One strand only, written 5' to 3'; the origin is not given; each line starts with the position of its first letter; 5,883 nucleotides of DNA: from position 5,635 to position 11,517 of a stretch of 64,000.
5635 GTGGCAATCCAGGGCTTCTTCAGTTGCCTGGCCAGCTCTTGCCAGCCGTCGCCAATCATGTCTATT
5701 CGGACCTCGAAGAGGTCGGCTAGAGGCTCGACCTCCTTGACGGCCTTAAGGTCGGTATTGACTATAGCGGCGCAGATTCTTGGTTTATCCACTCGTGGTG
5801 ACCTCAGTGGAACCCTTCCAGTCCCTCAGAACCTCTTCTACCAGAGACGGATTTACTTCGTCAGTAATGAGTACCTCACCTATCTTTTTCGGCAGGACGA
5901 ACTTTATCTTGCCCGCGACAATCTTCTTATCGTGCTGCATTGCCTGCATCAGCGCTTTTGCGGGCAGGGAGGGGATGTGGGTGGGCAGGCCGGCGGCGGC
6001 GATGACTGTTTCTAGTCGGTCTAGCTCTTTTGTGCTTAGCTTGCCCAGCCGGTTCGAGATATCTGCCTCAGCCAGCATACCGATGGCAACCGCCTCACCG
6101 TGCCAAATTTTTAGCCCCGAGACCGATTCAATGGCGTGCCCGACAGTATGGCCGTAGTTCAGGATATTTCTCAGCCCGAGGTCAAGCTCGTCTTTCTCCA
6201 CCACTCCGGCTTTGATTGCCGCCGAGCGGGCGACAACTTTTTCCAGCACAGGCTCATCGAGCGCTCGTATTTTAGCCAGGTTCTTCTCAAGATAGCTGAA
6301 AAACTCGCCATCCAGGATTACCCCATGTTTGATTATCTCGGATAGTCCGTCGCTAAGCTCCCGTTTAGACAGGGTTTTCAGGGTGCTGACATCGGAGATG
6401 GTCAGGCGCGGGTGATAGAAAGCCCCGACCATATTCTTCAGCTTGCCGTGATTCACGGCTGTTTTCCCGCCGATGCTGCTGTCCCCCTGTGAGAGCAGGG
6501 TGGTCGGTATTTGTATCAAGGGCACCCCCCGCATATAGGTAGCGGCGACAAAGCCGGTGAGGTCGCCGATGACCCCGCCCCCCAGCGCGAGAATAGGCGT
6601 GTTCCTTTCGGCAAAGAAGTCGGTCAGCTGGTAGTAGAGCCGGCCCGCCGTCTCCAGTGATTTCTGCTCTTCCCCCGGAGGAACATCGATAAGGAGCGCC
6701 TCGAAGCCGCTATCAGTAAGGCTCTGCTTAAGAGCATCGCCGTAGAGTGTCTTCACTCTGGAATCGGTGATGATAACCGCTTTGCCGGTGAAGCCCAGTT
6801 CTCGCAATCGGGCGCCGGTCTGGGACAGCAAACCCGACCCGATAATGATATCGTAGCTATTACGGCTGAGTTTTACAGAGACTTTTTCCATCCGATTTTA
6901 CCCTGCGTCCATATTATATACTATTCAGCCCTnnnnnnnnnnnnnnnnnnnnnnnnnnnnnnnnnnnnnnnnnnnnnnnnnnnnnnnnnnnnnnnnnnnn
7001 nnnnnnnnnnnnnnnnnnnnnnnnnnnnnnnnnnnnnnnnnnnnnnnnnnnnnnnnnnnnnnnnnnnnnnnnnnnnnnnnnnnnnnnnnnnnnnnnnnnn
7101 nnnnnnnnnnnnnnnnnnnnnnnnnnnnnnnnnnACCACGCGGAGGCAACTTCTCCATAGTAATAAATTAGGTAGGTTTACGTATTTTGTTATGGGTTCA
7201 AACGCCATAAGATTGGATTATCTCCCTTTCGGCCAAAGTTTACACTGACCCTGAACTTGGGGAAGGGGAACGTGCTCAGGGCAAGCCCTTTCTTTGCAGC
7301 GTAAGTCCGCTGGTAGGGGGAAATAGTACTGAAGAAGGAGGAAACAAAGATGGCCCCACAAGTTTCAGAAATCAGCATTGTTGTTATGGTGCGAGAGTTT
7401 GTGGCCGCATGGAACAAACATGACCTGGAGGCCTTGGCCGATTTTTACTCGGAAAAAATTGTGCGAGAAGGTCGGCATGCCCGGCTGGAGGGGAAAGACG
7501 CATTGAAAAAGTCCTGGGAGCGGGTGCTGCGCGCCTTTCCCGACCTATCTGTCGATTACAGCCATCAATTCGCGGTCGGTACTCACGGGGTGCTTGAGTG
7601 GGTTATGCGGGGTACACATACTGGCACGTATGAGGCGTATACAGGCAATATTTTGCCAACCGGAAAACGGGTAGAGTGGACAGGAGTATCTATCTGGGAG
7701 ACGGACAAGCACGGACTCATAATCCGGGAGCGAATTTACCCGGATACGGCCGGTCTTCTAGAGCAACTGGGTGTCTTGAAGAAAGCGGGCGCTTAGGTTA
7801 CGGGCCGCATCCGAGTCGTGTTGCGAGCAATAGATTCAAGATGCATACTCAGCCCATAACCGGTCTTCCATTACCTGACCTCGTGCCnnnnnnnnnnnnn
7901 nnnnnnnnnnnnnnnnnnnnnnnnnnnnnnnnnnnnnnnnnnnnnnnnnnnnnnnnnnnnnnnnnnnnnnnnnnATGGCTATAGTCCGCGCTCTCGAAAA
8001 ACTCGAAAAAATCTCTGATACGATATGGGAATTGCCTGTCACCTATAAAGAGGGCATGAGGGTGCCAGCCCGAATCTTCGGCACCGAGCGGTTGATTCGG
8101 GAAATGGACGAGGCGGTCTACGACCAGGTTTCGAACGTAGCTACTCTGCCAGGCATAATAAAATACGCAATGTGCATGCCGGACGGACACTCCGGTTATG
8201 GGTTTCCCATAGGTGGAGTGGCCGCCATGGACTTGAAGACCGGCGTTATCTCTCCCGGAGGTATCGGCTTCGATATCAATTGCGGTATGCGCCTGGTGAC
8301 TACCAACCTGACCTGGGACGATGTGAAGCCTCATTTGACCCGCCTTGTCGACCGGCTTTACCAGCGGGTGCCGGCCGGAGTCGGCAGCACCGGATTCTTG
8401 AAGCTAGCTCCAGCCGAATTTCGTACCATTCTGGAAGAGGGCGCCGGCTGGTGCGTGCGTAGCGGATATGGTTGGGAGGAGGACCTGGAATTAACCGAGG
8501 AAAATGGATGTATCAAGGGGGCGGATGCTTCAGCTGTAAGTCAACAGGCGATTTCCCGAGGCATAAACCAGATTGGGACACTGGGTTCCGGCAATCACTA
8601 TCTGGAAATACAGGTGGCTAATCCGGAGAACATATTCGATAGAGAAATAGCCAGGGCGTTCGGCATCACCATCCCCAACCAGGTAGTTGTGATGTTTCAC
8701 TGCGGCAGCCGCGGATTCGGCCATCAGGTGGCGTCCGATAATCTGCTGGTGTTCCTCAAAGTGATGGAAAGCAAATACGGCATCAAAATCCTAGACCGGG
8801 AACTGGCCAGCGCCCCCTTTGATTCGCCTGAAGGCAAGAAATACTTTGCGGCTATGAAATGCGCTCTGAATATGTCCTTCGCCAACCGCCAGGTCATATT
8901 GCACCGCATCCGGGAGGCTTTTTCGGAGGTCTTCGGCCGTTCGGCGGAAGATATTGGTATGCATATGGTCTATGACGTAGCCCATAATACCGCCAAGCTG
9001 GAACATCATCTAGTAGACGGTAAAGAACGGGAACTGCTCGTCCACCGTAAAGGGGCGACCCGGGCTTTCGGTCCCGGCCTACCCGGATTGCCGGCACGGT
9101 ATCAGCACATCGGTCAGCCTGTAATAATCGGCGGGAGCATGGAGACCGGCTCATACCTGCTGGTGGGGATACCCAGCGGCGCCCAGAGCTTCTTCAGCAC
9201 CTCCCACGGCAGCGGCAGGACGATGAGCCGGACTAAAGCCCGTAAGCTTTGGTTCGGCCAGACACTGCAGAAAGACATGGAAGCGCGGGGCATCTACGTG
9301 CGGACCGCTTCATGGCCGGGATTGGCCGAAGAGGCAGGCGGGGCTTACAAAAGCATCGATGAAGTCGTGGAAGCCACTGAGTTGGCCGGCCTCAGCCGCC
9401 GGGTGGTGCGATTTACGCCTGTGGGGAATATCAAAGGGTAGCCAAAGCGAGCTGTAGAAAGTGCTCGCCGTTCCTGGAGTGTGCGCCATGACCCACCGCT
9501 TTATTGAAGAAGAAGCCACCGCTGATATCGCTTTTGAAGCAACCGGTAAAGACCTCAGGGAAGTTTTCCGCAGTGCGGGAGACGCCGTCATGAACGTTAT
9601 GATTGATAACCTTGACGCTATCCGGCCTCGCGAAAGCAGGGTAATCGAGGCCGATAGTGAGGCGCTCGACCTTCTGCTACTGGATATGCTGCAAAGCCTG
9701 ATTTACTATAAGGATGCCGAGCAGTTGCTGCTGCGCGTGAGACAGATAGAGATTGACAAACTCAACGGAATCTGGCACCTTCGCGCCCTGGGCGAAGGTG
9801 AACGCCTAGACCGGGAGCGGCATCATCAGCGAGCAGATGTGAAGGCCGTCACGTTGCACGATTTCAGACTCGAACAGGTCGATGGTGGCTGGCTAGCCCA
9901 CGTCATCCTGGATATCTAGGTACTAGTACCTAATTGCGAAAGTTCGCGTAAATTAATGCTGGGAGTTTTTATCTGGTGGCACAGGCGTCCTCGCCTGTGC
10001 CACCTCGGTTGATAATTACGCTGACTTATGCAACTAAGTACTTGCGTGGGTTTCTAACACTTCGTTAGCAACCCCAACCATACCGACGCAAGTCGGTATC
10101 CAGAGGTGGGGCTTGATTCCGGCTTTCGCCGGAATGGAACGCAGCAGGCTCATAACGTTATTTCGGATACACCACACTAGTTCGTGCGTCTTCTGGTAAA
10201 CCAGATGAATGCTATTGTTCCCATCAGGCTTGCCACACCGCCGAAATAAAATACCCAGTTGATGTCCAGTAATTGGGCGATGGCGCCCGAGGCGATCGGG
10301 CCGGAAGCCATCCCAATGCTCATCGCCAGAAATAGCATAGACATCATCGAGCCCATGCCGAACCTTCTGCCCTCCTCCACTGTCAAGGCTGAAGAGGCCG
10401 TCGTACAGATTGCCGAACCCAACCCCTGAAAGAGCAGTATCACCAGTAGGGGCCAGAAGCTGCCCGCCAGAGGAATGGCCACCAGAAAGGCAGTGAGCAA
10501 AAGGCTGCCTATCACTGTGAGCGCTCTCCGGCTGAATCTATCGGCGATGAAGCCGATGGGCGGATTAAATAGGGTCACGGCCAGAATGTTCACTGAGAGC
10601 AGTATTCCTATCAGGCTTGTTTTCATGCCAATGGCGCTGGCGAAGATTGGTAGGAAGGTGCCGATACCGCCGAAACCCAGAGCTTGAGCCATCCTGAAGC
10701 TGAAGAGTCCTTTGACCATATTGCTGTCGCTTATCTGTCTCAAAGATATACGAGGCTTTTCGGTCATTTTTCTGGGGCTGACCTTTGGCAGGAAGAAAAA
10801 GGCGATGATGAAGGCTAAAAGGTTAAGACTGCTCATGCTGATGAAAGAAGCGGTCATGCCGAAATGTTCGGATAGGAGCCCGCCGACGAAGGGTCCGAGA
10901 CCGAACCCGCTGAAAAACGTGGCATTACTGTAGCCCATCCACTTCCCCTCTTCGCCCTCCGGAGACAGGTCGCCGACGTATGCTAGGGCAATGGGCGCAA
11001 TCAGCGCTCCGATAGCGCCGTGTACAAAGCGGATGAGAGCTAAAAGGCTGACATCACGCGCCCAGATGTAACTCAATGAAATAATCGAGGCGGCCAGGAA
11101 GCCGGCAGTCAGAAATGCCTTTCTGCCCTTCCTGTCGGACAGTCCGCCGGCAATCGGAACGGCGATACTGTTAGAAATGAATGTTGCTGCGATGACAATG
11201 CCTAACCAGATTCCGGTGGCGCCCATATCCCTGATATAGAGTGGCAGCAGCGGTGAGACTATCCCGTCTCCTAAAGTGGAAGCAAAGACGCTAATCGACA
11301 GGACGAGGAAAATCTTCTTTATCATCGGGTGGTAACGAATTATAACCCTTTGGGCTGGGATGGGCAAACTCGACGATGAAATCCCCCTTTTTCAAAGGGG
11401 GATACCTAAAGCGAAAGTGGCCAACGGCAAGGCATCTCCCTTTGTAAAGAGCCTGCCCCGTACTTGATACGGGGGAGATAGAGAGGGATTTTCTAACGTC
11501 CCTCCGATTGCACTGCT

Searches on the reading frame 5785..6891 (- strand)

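Call 38: search_protein_families(library=pfam, proteins=[window:5785-6891:-], max_evalue=0.00001)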
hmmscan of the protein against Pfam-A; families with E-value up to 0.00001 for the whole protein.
window:5785-6891:- (368 aa): 4 families
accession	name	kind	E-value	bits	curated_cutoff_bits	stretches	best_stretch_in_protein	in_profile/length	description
PF24621.2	DHQS_C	-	3.8e-48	163.5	27.6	1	182-323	1-143/144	3-dehydroquinate synthase C-terminal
PF01761.26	DHQ_synthase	-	1.3e-43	147.7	24.2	1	68-180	2-114/115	3-dehydroquinate synthase N-terminal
PF13685.12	Fe-ADH_2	-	3.1e-11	43.9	28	1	17-146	2-122/149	Iron-containing alcohol dehydrogenase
PF00465.25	Fe-ADH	-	1.4e-08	35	31.3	1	14-132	3-131/168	Iron-containing alcohol dehydrogenase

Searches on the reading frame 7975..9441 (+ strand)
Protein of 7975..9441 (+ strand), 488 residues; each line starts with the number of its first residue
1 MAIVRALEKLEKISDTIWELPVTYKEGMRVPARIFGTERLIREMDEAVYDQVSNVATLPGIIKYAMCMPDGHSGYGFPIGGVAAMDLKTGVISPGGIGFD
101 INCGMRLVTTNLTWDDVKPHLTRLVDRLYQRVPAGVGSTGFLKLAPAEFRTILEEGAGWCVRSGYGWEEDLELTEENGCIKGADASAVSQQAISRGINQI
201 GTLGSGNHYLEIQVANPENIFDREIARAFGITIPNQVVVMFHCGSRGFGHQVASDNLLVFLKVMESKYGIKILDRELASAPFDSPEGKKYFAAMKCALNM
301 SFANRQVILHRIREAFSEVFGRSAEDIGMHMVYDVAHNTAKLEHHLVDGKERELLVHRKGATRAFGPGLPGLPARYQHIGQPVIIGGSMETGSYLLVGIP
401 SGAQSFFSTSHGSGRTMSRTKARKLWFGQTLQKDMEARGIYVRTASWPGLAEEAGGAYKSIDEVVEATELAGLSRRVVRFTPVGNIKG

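Call 38: search_protein_families(library=pfam, proteins=[window:7975-9441:+], max_evalue=0.00001)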
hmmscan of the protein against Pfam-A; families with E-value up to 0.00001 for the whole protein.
window:7975-9441:+ (488 aa): 1 family
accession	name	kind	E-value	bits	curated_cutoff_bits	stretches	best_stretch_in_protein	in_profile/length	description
PF01139.22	RtcB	-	1.1e-164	549.2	27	1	51-488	1-426/426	tRNA-splicing ligase RtcB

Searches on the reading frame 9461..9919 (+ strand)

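Call 38: search_protein_families(library=pfam, proteins=[window:9461-9919:+], max_evalue=0.00001)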
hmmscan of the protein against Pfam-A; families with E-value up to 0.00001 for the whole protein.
window:9461-9919:+ (152 aa): 1 family
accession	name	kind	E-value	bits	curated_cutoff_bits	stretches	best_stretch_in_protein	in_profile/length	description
PF01951.21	Archease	-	2.9e-36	125.2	25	1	18-152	5-136/136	Archease protein family (MTH1598/TM1083)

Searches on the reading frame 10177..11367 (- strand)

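Call 38: search_protein_families(library=pfam, proteins=[window:10177-11367:-], max_evalue=0.00001)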
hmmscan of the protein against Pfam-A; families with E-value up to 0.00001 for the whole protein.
window:10177-11367:- (396 aa): 5 families
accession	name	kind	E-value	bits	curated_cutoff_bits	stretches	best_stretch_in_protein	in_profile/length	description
PF07690.21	MFS_1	-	1e-55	189.5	33.4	2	23-224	1-214/347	Major Facilitator Superfamily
PF12832.13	MFS_1_like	-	1.7e-11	44.3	25.2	1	21-176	215-372/373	MFS_1 like family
PF13347.12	MFS_2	-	8.7e-08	31.6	27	0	17-139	223-347/427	MFS/sugar transport protein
PF06779.20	MFS_4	-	1.2e-07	31.9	26.3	0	39-205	14-181/364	Uncharacterised MFS-type transporter YbfB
PF05977.19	MFS_3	-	2.4e-06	26.7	27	0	12-391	4-394/524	Transmembrane secretion effector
